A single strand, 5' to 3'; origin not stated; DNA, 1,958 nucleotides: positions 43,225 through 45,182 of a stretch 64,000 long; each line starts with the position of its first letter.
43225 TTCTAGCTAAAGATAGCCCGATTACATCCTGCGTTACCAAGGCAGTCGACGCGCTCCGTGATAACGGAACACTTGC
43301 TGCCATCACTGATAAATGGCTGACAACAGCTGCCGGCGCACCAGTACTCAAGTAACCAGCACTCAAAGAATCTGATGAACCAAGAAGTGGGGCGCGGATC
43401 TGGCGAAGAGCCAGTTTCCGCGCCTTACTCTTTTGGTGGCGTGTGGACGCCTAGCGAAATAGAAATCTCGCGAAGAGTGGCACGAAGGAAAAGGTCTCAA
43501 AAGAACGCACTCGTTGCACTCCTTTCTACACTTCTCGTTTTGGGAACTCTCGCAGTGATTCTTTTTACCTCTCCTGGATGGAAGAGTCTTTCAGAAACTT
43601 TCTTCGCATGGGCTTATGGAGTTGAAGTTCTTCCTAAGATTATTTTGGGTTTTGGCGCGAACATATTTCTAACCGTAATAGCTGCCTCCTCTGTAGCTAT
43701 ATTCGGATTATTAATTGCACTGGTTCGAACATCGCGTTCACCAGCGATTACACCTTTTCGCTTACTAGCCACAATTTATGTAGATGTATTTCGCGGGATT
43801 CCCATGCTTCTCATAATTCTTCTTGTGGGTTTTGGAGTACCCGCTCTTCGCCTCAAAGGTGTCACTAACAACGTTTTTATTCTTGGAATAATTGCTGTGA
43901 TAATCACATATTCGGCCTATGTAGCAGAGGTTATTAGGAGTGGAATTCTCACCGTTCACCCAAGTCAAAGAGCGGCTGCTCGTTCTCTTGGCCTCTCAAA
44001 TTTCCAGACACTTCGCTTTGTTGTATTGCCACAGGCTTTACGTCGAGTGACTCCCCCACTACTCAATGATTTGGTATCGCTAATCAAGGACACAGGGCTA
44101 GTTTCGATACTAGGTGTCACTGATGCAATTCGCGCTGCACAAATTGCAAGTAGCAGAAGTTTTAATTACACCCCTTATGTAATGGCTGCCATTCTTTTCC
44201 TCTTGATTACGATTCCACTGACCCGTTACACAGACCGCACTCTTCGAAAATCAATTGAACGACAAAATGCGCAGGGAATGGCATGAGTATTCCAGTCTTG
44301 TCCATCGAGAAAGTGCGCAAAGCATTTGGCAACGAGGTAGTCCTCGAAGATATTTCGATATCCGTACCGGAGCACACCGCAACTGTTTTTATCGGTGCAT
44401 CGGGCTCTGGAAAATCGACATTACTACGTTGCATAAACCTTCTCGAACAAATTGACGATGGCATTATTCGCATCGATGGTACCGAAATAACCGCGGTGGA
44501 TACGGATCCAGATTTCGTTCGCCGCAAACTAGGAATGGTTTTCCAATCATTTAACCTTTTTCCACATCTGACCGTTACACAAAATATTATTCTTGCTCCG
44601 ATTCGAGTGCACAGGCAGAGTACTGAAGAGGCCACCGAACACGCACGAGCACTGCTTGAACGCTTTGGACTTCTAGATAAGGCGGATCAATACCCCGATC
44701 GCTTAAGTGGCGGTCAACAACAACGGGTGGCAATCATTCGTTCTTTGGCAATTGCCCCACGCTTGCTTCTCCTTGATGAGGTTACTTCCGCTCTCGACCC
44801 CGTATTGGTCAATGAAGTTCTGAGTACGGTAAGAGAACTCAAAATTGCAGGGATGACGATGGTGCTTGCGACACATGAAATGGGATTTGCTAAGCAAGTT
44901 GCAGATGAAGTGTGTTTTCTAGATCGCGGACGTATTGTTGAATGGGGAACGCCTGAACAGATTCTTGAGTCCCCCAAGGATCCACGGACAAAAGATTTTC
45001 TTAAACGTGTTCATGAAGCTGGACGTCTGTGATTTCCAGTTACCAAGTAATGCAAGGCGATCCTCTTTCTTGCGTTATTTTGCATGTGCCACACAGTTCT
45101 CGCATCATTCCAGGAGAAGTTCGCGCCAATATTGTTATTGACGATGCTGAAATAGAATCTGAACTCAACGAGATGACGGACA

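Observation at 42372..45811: SAM-IV riboswitch controls a polar amino-acid ABC importer plus an N-formyl-amidohydrolase: candidate N-acyl sulfur-amino-acid salvage system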

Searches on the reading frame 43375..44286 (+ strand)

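Call 4: search_protein_families(library=pfam, proteins=[window:43375-44286:+])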
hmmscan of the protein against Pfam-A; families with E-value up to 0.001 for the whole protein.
window:43375-44286:+ (303 aa): 1 family
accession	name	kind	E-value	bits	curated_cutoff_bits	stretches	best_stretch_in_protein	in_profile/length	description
PF00528.27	BPD_transp_1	-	1.2e-19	71.2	26.4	1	127-284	15-173/184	Binding-protein-dependent transport system inner membrane component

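Call 8: search_protein_families(library=ncbifam, proteins=[window:43375-44286:+], max_evalue=0.00001)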
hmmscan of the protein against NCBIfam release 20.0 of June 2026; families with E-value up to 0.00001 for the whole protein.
window:43375-44286:+ (303 aa): 11 families
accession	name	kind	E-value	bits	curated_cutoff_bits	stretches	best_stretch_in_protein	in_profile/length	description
TIGR03003.1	ectoine_ehuD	equivalog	3.1e-33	115.5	205.2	1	77-284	1-203/212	ectoine/hydroxyectoine ABC transporter permease subunit EhuD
NF011680.0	PRK15100.1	equivalog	5.4e-33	114.7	300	1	84-298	10-218/222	cystine ABC transporter permease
NF007028.0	PRK09494.1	equivalog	6.2e-29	101.4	303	1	77-291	3-213/219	glutamine ABC transporter permease GlnP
NF008337.0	PRK11123.1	equivalog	1.5e-26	93.3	277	1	163-294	99-230/238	arginine ABC transporter permease ArtQ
NF011687.0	PRK15107.1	equivalog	7.3e-25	88.2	318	1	77-278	4-208/224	glutamate/aspartate ABC transporter permease GltK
TIGR03004.1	ectoine_ehuC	equivalog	5.7e-24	85.2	196.95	1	87-300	5-212/214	ectoine/hydroxyectoine ABC transporter permease subunit EhuC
NF011714.0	PRK15135.1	subfamily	5.4e-18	65.6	319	1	94-279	12-205/228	histidine ABC transporter permease HisQ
NF008336.0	PRK11122.1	equivalog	2.3e-16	60.1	248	1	84-284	3-206/222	arginine ABC transporter permease ArtM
NF011651.0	PRK15069.1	subfamily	3.7e-16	59.2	306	1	92-286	22-221/237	histidine ABC transporter permease HisM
TIGR01726.1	HEQRo_perm_3TM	subfamily_domain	4.2e-15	56.1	42.2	1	86-189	2-99/99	ABC transporter permease subunit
NF008049.0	PRK10782.1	subfamily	7.5e-07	29.1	212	1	111-280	35-199/217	methionine ABC transporter permease MetI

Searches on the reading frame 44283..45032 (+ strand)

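Call 4: search_protein_families(library=pfam, proteins=[window:44283-45032:+])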
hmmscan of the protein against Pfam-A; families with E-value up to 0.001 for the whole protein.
window:44283-45032:+ (249 aa): 6 families
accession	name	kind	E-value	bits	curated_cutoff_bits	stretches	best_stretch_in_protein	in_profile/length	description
PF00005.33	ABC_tran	-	2e-33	116.3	25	1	21-169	1-137/137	ABC transporter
PF13304.12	AAA_21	-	9.5e-13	49.3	27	2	34-75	2-43/304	AAA domain, putative AbiEii toxin, Type IV TA system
PF02463.25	SMC_N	-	9.8e-07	28.9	40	1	30-201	23-200/220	RecF/RecN/SMC N terminal domain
PF13401.12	AAA_22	-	2.9e-05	24.8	27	1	33-194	7-119/130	AAA domain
PF13555.12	AAA_29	-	0.00012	22.2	27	1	25-49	16-40/61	P-loop containing region of AAA domain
PF13175.12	AAA_15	-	0.00068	19.8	32.1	1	21-77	14-73/374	AAA ATPase domain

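Call 8: search_protein_families(library=ncbifam, proteins=[window:44283-45032:+], max_evalue=0.00001)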
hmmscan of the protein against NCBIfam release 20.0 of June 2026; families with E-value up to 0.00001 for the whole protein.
window:44283-45032:+ (249 aa): 188 families (the best 25 are shown)
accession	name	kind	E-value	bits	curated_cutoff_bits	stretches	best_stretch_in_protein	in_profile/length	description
NF007027.0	PRK09493.1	equivalog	4.5e-84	281.6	379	1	7-243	3-239/240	glutamine ABC transporter ATP-binding protein GlnQ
TIGR03005.1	ectoine_ehuA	equivalog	6.5e-81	271.2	345.4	1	7-244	2-251/252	ectoine/hydroxyectoine ABC transporter ATP-binding protein EhuA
NF008428.0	PRK11264.1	equivalog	1.1e-77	260.7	406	1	5-243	3-247/250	L-cystine ABC transporter ATP-binding protein TcyN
NF008338.0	PRK11124.1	equivalog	6.7e-66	222.2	369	1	6-241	3-241/242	arginine ABC transporter ATP-binding protein ArtP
NF007908.0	PRK10619.1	equivalog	7.2e-65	218.7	466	1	6-241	6-253/257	histidine ABC transporter ATP-binding protein HisP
TIGR00972.1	3a0107s01c2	equivalog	2.7e-64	216.9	343.2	1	6-241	2-244/248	phosphate ABC transporter ATP-binding protein PstB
TIGR03265.1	PhnT2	equivalog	9.3e-59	199.4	457.7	1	4-242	3-237/353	putative 2-aminoethylphosphonate ABC transporter ATP-binding protein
TIGR02314.1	ABC_MetN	equivalog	1e-58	199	499.7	1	7-242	6-243/343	methionine ABC transporter ATP-binding protein MetN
TIGR01186.1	proV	subfamily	1.4e-56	192.2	326.6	1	14-243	2-233/363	betaine/proline/choline family ABC transporter ATP-binding protein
TIGR00968.1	3a0106s01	subfamily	2.2e-56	191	342.75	1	7-243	2-234/237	sulfate ABC transporter ATP-binding protein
TIGR02315.1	ABC_phnC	equivalog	2.6e-51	174.4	266.1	1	6-228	2-234/243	phosphonate ABC transporter ATP-binding protein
NF006987.0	PRK09452.1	equivalog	3.1e-50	170.9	482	1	4-239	16-247/378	spermidine/putrescine ABC transporter ATP-binding protein PotA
TIGR01187.1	potA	subfamily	3.9e-50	170.8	355.6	1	37-239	2-200/325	polyamine ABC transporter ATP-binding protein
TIGR02673.1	FtsE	equivalog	7.8e-50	169.5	264.85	1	6-217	2-214/214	cell division ATP-binding protein FtsE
NF008105.0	PRK10851.1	equivalog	2.2e-49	168.1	502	1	6-243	3-240/362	sulfate/thiosulfate ABC transporter ATP-binding protein CysA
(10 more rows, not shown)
